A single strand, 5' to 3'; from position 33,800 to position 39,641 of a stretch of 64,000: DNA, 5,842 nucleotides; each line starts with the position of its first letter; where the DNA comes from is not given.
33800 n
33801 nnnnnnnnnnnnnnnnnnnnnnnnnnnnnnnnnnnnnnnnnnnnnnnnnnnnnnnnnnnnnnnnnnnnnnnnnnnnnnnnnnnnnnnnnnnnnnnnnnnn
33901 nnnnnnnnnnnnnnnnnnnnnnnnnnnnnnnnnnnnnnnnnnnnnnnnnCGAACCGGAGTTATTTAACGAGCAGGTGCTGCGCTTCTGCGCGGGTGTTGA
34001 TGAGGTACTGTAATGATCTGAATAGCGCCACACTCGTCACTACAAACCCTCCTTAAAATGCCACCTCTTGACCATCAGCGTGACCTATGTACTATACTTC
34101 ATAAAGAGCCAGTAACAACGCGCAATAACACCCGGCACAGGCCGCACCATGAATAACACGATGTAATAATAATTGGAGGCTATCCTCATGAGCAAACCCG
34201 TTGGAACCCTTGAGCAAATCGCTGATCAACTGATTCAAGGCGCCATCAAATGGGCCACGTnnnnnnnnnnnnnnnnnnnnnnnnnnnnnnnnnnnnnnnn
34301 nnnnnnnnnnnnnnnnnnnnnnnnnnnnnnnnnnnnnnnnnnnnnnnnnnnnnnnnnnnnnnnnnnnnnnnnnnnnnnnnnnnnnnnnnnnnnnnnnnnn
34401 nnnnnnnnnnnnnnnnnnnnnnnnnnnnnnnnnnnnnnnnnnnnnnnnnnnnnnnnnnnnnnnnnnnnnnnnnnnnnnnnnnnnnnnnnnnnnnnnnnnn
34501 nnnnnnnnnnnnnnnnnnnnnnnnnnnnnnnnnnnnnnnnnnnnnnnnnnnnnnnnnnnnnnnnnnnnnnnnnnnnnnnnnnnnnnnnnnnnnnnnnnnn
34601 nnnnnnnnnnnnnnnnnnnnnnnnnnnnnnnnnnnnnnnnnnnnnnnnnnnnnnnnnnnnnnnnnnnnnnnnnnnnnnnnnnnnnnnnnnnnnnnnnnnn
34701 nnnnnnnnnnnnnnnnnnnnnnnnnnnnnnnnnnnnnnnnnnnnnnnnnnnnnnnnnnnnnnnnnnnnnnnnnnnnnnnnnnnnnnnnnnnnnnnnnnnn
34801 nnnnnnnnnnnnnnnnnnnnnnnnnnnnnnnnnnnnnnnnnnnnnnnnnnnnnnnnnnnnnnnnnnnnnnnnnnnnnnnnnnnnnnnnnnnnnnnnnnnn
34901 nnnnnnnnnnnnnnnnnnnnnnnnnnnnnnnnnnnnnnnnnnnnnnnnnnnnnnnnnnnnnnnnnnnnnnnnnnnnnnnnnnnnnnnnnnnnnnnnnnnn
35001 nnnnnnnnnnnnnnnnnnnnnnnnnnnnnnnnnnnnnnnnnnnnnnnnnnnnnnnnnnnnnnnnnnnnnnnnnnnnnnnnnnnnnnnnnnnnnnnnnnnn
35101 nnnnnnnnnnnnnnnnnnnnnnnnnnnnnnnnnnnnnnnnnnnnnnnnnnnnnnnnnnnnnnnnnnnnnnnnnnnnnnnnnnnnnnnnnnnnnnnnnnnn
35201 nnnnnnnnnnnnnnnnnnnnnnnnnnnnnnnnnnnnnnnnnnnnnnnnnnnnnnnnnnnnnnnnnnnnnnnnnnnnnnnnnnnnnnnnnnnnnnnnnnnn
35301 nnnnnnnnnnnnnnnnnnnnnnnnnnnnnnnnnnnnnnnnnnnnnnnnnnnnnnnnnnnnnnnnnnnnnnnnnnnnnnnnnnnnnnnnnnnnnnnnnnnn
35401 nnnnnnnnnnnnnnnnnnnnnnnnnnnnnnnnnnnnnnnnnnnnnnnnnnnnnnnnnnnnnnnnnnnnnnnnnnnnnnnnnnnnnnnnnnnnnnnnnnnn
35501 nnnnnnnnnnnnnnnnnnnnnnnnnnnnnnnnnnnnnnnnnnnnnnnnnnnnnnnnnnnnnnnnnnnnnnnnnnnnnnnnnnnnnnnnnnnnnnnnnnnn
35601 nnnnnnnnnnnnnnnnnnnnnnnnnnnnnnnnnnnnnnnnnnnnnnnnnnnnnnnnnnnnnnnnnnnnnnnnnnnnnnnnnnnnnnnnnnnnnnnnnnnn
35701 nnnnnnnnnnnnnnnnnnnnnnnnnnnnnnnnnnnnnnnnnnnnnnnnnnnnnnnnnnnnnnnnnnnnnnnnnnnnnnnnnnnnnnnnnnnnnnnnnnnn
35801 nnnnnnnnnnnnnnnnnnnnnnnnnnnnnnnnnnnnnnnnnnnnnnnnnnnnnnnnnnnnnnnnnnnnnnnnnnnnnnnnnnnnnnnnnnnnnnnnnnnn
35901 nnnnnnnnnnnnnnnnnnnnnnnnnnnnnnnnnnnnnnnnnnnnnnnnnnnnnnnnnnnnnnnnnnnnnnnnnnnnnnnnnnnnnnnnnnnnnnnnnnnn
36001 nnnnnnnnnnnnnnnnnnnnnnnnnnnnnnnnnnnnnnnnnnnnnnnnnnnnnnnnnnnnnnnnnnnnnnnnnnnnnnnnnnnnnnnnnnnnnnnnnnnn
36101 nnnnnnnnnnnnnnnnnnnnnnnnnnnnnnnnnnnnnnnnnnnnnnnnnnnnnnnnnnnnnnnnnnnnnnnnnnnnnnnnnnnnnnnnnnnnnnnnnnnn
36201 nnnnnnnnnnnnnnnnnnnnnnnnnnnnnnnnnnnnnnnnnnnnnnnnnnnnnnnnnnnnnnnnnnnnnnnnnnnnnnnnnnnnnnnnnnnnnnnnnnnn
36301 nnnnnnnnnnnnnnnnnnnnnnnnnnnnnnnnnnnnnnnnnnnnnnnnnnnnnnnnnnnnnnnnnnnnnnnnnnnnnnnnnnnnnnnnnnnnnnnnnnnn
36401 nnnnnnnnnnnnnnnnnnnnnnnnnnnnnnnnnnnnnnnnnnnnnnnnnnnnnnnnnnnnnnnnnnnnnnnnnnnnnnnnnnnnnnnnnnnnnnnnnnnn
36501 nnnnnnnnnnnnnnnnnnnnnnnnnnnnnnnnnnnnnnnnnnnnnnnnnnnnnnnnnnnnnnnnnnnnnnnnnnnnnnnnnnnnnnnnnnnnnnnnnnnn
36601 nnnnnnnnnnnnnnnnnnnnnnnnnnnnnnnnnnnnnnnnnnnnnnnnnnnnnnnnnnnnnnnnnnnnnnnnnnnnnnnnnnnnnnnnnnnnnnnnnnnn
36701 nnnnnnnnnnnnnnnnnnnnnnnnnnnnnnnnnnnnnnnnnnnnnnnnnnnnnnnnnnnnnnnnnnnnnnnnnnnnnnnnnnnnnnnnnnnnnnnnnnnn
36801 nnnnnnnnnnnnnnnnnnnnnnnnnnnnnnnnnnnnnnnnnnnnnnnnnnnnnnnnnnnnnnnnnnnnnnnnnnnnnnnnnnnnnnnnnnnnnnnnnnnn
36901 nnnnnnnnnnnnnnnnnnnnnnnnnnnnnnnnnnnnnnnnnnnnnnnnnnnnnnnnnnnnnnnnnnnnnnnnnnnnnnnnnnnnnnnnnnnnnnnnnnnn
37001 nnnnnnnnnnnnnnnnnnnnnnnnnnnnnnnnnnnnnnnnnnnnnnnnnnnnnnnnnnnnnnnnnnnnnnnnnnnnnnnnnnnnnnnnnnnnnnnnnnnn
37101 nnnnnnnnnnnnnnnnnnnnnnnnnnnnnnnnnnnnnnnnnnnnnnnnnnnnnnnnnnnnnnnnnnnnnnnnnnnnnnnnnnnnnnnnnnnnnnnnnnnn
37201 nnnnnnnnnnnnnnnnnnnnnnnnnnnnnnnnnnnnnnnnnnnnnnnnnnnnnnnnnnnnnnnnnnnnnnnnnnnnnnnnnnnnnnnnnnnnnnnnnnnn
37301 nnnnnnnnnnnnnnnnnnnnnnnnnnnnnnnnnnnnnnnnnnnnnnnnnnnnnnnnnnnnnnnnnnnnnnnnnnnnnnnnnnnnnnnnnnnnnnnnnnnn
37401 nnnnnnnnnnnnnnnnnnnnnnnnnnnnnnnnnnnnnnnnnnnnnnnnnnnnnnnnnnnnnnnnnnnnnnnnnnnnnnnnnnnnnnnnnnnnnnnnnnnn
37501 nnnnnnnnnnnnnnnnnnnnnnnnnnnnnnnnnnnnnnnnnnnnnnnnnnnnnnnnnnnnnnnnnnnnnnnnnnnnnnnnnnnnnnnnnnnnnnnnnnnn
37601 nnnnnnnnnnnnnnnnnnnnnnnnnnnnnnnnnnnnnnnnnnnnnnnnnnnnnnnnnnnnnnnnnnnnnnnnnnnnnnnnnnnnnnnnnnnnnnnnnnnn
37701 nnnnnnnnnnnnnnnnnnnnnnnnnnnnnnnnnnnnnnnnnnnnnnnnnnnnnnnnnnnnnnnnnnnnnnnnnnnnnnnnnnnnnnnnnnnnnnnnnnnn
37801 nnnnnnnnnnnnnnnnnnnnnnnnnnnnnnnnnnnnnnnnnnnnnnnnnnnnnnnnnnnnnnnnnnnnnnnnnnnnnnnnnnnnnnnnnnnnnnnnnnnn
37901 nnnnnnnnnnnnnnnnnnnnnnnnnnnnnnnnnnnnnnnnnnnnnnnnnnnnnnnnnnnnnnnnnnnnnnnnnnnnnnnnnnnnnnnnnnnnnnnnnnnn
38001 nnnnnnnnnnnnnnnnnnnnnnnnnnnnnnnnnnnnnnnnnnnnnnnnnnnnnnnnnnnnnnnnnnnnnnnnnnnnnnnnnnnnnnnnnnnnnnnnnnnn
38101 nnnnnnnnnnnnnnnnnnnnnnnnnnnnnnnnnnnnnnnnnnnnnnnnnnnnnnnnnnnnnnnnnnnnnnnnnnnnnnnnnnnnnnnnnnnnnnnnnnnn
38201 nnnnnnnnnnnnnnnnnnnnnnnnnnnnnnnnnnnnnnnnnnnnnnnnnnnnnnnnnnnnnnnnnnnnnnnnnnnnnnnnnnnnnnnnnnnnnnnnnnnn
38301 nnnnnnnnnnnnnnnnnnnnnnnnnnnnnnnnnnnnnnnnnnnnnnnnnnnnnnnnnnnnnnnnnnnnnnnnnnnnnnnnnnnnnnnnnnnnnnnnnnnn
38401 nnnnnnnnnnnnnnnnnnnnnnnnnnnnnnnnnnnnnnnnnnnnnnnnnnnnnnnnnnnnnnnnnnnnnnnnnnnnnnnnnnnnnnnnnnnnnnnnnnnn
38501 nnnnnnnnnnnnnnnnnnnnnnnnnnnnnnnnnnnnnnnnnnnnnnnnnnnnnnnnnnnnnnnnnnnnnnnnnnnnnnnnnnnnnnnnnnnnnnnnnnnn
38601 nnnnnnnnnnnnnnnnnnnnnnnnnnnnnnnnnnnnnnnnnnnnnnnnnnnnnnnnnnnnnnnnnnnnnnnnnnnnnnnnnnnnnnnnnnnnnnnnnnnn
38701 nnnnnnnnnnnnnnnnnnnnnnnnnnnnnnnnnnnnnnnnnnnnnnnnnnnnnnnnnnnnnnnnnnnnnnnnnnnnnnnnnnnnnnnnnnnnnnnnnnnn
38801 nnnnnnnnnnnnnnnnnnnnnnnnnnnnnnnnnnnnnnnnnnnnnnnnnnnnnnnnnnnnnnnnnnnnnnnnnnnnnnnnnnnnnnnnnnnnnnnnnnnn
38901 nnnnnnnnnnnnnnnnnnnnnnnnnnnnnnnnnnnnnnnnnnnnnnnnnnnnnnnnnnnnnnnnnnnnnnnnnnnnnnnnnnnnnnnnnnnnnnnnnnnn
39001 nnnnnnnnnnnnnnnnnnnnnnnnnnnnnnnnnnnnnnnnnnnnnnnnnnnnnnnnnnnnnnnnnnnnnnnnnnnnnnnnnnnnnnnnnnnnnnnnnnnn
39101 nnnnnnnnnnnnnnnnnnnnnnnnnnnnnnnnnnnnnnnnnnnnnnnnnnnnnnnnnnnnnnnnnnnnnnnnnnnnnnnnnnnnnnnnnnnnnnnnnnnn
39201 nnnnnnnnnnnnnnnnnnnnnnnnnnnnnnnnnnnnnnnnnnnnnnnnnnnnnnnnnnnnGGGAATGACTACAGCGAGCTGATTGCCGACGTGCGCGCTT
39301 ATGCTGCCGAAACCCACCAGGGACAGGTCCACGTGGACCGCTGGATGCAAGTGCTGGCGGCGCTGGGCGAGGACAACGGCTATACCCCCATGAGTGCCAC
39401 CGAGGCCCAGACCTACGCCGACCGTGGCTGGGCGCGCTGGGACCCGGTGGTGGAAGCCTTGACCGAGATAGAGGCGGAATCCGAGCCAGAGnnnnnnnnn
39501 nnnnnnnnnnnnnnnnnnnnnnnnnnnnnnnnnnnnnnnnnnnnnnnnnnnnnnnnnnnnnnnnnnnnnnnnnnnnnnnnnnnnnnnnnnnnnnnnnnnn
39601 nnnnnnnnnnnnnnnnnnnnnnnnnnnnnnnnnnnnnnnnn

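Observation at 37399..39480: Unrecognised ~70-aa module repeated three times in the giant protein and twice in its paralog, alternating with Calx-beta pairs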

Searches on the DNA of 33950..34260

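Call 100: search_rna_families(source=window, start=33950, end=34260, threshold=evalue, max_evalue=1)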
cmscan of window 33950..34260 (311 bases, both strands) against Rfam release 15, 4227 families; matches with E-value up to 1: 0.
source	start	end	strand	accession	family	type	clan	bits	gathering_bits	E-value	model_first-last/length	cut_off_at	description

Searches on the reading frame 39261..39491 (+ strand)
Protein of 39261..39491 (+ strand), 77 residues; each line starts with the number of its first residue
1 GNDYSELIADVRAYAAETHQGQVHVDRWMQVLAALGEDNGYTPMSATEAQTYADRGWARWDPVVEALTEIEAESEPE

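Call 10: search_protein_families(library=pfam, proteins=[window:39261-39491:+], max_evalue=1)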
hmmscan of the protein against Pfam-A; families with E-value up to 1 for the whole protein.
seq(77 aa): 1 family
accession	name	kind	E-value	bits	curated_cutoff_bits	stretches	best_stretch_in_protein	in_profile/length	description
PF24596.1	DUF7620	-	0.065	14.2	27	1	8-44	25-61/69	Family of unknown function (DUF7620)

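Call 15: search_protein_families(library=phrogs, proteins=[window:39261-39491:+], max_evalue=1)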
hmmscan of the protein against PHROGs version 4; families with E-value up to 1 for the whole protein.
seq(77 aa): 2 families
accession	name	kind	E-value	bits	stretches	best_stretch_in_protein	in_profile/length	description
phrog_2499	-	unknown function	0.19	12.9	1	10-35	33-58/64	-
phrog_33027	-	unknown function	0.32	12.2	0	49-73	13-39/57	-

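Call 39: find_related_loci(query=A3, collection=genome_contigs, flank=6000)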
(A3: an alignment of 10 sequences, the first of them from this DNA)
Query A3 (76 aa) in genome_contigs; peptide patterns used: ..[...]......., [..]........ (x = any residue, [..] = any of these).
536 stretches matched a pattern; 202 encode a relative of the query (tblastn E <= 1e-3); the best 80 are kept; 80 distinct loci.
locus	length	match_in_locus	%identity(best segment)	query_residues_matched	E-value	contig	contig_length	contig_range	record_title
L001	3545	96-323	71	5-76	7e-32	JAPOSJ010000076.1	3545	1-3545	MAG: Candidatus Dadabacteria bacterium isolate CAR2_bin_20 NODE_5665_length_3545_cov_4.05272, whole genome shotgun seque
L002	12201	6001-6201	73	6-72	7e-32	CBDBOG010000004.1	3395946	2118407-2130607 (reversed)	MAG: Spirochaetia bacterium isolate 40739a5d-4c61-4e6f-ad63-b7fc718ca5ff genome assembly, contig: contig_4, whole genome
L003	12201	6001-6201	73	6-72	7e-32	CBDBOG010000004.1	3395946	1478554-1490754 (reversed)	MAG: Spirochaetia bacterium isolate 40739a5d-4c61-4e6f-ad63-b7fc718ca5ff genome assembly, contig: contig_4, whole genome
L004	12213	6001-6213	68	2-72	6e-31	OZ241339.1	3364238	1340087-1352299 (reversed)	MAG: Pseudomonadales bacterium isolate cbcdbaa0-eece-4240-b2d8-20bde94b4aec genome assembly, chromosome: 1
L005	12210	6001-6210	69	7-76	1e-30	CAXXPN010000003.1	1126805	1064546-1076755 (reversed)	MAG: Alphaproteobacteria bacterium isolate 777528ef-fd8a-40bb-88bf-29da65da1541 genome assembly, contig: contig_3, whole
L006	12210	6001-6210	69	7-76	3e-30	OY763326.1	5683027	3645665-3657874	MAG: Alphaproteobacteria bacterium isolate a2cc6ff1-66e2-439d-8a67-f3e3a687b116 genome assembly, chromosome: 1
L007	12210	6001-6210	69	7-76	3e-30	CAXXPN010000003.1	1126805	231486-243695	MAG: Alphaproteobacteria bacterium isolate 777528ef-fd8a-40bb-88bf-29da65da1541 genome assembly, contig: contig_3, whole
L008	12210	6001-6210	69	7-76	3e-30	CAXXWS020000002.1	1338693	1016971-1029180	MAG: Alphaproteobacteria bacterium isolate 6cdd39bc-b7d8-419f-bd13-d60c8cdfee59 genome assembly, contig: contig_2, whole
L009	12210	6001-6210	69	7-76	3e-30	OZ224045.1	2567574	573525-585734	MAG: Alphaproteobacteria bacterium isolate 6cdd39bc-b7d8-419f-bd13-d60c8cdfee59 genome assembly, chromosome: 1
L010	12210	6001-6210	69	7-76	3e-30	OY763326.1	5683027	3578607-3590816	MAG: Alphaproteobacteria bacterium isolate a2cc6ff1-66e2-439d-8a67-f3e3a687b116 genome assembly, chromosome: 1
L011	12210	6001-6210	69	7-76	3e-30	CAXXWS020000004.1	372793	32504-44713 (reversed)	MAG: Alphaproteobacteria bacterium isolate 6cdd39bc-b7d8-419f-bd13-d60c8cdfee59 genome assembly, contig: contig_4, whole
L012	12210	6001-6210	69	7-76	2e-30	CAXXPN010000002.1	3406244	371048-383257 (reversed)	MAG: Alphaproteobacteria bacterium isolate 777528ef-fd8a-40bb-88bf-29da65da1541 genome assembly, contig: contig_2, whole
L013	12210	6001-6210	69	7-76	3e-30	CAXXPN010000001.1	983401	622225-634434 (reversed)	MAG: Alphaproteobacteria bacterium isolate 777528ef-fd8a-40bb-88bf-29da65da1541 genome assembly, contig: contig_1, whole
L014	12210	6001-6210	69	7-76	3e-30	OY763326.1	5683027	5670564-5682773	MAG: Alphaproteobacteria bacterium isolate a2cc6ff1-66e2-439d-8a67-f3e3a687b116 genome assembly, chromosome: 1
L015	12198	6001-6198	73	7-72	3e-30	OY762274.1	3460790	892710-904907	MAG: Pseudomonadales bacterium isolate 60585db5-5827-4edb-b4aa-d5af37b5f399 genome assembly, chromosome: 1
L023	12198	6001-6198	73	7-72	3e-29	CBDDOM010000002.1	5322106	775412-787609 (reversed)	MAG: Alphaproteobacteria bacterium isolate 78d396fd-9330-4943-9dc2-f94f35060de0 genome assembly, contig: contig_2, whole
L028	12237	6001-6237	61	2-76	2e-27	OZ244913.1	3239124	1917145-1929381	MAG: uncultured Pseudohongiella sp. isolate cc582abd-05fb-43e5-914c-7960205c2c2f genome assembly, chromosome: 1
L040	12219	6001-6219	60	5-74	2e-25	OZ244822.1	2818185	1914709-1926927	MAG: Candidatus Aldehydirespirator sp. isolate 35bfcaf5-8220-4494-8a82-73b50c7a5dd2 genome assembly, chromosome: 1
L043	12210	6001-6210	60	7-72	6e-25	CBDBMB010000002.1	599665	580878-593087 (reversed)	MAG: Dehalococcoidia bacterium isolate f924c066-0816-4e29-94a4-99ec22a44702 genome assembly, contig: contig_2, whole gen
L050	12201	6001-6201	64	7-71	2e-24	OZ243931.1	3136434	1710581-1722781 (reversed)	MAG: Candidatus Poriferihabitaceae bacterium isolate 6b5ba4f5-bc53-488e-9774-1628661a43f4 genome assembly, chromosome: 1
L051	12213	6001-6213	59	2-71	3e-24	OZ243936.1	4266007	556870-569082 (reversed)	MAG: Phototrophicaceae bacterium isolate 64853fda-3848-4bc4-8a8f-15ee88736876 genome assembly, chromosome: 1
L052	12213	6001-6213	63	5-72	3e-24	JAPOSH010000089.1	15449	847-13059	MAG: bacterium isolate CAR2_bin_19 NODE_1311_length_15449_cov_6.05132, whole genome shotgun sequence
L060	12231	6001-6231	61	4-76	1e-23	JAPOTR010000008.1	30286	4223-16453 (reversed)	MAG: Cyanobacteria bacterium MAG CAR3_bin_5 NODE_502_length_30286_cov_31.8087, whole genome shotgun sequence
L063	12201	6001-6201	60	4-70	2e-23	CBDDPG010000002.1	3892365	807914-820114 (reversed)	MAG: Phototrophicaceae bacterium isolate 7b5d1743-141b-463e-8bbc-2ebe81cf5a4a genome assembly, contig: contig_2, whole g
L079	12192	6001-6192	66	7-67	2e-22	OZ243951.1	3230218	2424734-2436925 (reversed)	MAG: Candidatus Aldehydirespiratoraceae bacterium isolate d6686e6b-c766-4219-a85b-b3fd03f9654a genome assembly, chromoso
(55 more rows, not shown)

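Call 48: search_protein_families(library=pfam, proteins=[L003:4951-7527:+, L004:4261-7569:+, L015:3367-6510:+, L040:4294-7632:+, L060:3952-7239:+, L063:4843-6600:+, L052:3997-6216:+, L028:4951-7710:+, L051:7237-10317:+, L079:4492-7251:+], max_evalue=0.0001)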
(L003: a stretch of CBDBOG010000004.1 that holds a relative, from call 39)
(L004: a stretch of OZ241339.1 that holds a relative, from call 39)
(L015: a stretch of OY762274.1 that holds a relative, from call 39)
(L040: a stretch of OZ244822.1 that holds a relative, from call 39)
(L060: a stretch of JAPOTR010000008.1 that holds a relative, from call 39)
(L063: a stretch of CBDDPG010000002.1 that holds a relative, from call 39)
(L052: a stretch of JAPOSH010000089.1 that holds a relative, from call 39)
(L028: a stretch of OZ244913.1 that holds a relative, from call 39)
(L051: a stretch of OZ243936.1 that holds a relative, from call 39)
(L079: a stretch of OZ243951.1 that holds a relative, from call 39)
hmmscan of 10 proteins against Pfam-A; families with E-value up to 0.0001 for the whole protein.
L003:4951-7527:+ (859 aa): 0 families

L004:4261-7569:+ (1103 aa): 0 families

L015:3367-6510:+ (1048 aa): 0 families

L040:4294-7632:+ (1113 aa): 1 family
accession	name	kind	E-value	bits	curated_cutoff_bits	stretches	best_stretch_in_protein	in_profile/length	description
PF03160.20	Calx-beta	-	1.3e-10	41.8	27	1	1017-1099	23-101/119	Calx-beta domain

L060:3952-7239:+ (1096 aa): 2 families
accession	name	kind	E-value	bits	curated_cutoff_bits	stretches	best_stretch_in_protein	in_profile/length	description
PF03160.20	Calx-beta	-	4.9e-13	49.6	27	1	885-967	19-97/119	Calx-beta domain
PF20579.4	LapA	-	4.5e-05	24.2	27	0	230-302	1-75/99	LapA domain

L063:4843-6600:+ (586 aa): 1 family
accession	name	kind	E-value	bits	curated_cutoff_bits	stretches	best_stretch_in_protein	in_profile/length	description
PF00041.27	fn3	-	7.4e-06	26.5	25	0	264-330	9-75/84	Fibronectin type III domain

L052:3997-6216:+ (740 aa): 0 families

L028:4951-7710:+ (920 aa): 4 families
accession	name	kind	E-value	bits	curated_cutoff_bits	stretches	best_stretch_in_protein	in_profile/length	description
PF03160.20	Calx-beta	-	3.3e-47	159.9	27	4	454-546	19-114/119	Calx-beta domain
PF20579.4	LapA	-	1.1e-13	51.8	27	0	190-214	43-67/99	LapA domain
PF00353.25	HemolysinCabind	-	3.1e-13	49.9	23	2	796-824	8-36/36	RTX calcium-binding nonapeptide repeat (4 copies)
PF14518.11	Haem_oxygenas_2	-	1.3e-05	25.5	28.9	0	259-318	40-105/177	Iron-containing redox enzyme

L051:7237-10317:+ (1027 aa): 1 family
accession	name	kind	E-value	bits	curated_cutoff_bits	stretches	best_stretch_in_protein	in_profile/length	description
PF00041.27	fn3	-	9.5e-28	96.7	25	3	67-125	5-64/84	Fibronectin type III domain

L079:4492-7251:+ (920 aa): 2 families
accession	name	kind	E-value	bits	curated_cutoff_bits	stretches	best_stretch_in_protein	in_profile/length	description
PF03160.20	Calx-beta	-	2.6e-15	56.9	27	1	345-436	4-96/119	Calx-beta domain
PF00041.27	fn3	-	7.7e-07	29.7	25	1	105-186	2-75/84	Fibronectin type III domain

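Call 63: find_related_loci(query=A3, collection=viral_contigs, flank=5000)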
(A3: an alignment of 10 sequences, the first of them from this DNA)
Query A3 (76 aa) in viral_contigs; peptide patterns used: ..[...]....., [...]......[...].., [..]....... (x = any residue, [..] = any of these).
259 stretches matched a pattern; 2 encode a relative of the query (tblastn E <= 1e-3); 2 distinct loci.
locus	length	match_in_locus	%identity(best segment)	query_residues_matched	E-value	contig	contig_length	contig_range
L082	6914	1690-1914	63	4-73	4e-28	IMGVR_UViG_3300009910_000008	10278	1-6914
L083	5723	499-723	63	4-73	4e-28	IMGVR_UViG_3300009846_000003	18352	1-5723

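Call 67: search_dna_similar(query=window:39261-39488:+, collection=plasmids, mode=protein, max_evalue=0.001)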
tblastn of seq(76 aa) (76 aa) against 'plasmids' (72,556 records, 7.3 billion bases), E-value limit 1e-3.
No match.

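Call 77: search_protein_families(library=pfam, proteins=[L028:5680-6240:+], max_evalue=1)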
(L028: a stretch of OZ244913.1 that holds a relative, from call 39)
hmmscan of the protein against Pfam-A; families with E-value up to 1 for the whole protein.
L028:5680-6240:+ (187 aa): 3 families
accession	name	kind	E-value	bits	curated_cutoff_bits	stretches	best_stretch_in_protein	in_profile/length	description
PF14518.11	Haem_oxygenas_2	-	1.2e-05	25.7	28.9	2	16-77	40-107/177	Iron-containing redox enzyme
PF08956.15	DUF1869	-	0.045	14.1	21.3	0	5-18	40-53/59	Domain of unknown function (DUF1869)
PF07739.18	TipAS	-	0.064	14.2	23.8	0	27-61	30-68/117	TipAS antibiotic-recognition domain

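Call 80: search_protein_families(library=phrogs, proteins=[L082:40-696:+, L082:811-1920:+, L082:1917-2441:+, L082:2676-3770:+, L082:4063-5175:+, L082:5522-6037:+, L082:6037-6447:+], max_evalue=0.001)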
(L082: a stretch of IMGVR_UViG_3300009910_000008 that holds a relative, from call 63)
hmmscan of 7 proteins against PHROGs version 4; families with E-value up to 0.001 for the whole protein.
L082:40-696:+ (218 aa): 0 families

L082:811-1920:+ (369 aa): 0 families

L082:1917-2441:+ (174 aa): 2 families
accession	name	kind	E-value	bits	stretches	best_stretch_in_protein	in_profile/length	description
phrog_452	-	DNA, RNA and nucleotide metabolism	3.9e-15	57.2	1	37-149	84-186/201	endonuclease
phrog_8809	-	unknown function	0.00049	18.1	1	44-151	1109-1215/2317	-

L082:2676-3770:+ (364 aa): 1 family
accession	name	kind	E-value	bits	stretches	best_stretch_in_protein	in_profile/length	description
phrog_976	-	head and packaging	1.1e-87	296.1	1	5-363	31-393/415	head maturation protease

L082:4063-5175:+ (370 aa): 2 families
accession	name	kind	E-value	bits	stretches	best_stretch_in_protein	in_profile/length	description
phrog_1005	-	head and packaging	2.2e-82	277.9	1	63-369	8-314/315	major head protein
phrog_29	-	head and packaging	6.6e-05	23.2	1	184-281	170-267/439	major head protein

L082:5522-6037:+ (171 aa): 1 family
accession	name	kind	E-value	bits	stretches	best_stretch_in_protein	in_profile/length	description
phrog_195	-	connector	7.9e-33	115.2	1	1-166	163-299/386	head-tail adaptor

L082:6037-6447:+ (136 aa): 1 family
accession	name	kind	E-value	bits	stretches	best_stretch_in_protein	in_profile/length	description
phrog_209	-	head and packaging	1.1e-13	52.5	1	1-133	6-143/163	portal protein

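Call 91: find_related_loci(query=A3, collection=metagenome_contigs, flank=1500)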
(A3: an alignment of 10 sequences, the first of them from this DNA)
Query A3 (76 aa) in metagenome_contigs; peptide patterns used: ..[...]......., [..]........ (x = any residue, [..] = any of these).
445 stretches matched a pattern; 7 encode a relative of the query (tblastn E <= 1e-3); 7 distinct loci.
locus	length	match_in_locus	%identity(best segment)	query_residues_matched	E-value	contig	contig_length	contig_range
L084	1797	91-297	58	5-71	3e-25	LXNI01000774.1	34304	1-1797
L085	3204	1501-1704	51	5-75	3e-18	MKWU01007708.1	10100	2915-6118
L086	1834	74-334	43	1-74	2e-17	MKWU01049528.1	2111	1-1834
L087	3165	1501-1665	55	22-73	8e-17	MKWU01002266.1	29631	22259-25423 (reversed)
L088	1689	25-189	55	22-73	2e-16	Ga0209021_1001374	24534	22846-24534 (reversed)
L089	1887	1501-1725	47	2-72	1e-11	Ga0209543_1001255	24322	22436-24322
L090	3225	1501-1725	47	2-72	1e-11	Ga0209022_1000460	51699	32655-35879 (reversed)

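Call 96: search_protein_families(library=pfam, proteins=[L012:2803-8808:+, L023:2740-9672:+, L043:1717-9468:+, L050:3268-10140:+], max_evalue=0.00001)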
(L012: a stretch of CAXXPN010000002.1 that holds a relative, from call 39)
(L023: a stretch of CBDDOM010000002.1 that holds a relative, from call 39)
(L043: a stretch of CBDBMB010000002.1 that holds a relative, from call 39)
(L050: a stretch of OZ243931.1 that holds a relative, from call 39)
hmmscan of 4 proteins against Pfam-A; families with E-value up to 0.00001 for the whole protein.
L012:2803-8808:+ (2002 aa): 2 families
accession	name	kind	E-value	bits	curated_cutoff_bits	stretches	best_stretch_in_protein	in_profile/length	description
PF03160.20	Calx-beta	-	3.3e-16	59.8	27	1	1368-1460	8-98/119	Calx-beta domain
PF20579.4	LapA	-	7.5e-10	39.5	27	0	860-948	4-76/99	LapA domain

L023:2740-9672:+ (2311 aa): 2 families
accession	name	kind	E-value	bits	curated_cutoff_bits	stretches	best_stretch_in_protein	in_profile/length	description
PF03160.20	Calx-beta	-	3.8e-15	56.4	27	1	1679-1767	12-98/119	Calx-beta domain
PF20579.4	LapA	-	5e-11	43.3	27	0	1562-1668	5-98/99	LapA domain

L043:1717-9468:+ (2584 aa): 1 family
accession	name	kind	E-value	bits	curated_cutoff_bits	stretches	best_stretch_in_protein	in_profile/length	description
PF00041.27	fn3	-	2.9e-07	31.1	25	1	122-188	6-72/84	Fibronectin type III domain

L050:3268-10140:+ (2291 aa): 1 family
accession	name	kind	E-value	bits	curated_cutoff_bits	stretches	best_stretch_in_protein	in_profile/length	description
PF03160.20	Calx-beta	-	3.3e-22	79.2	27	1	474-567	10-95/119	Calx-beta domain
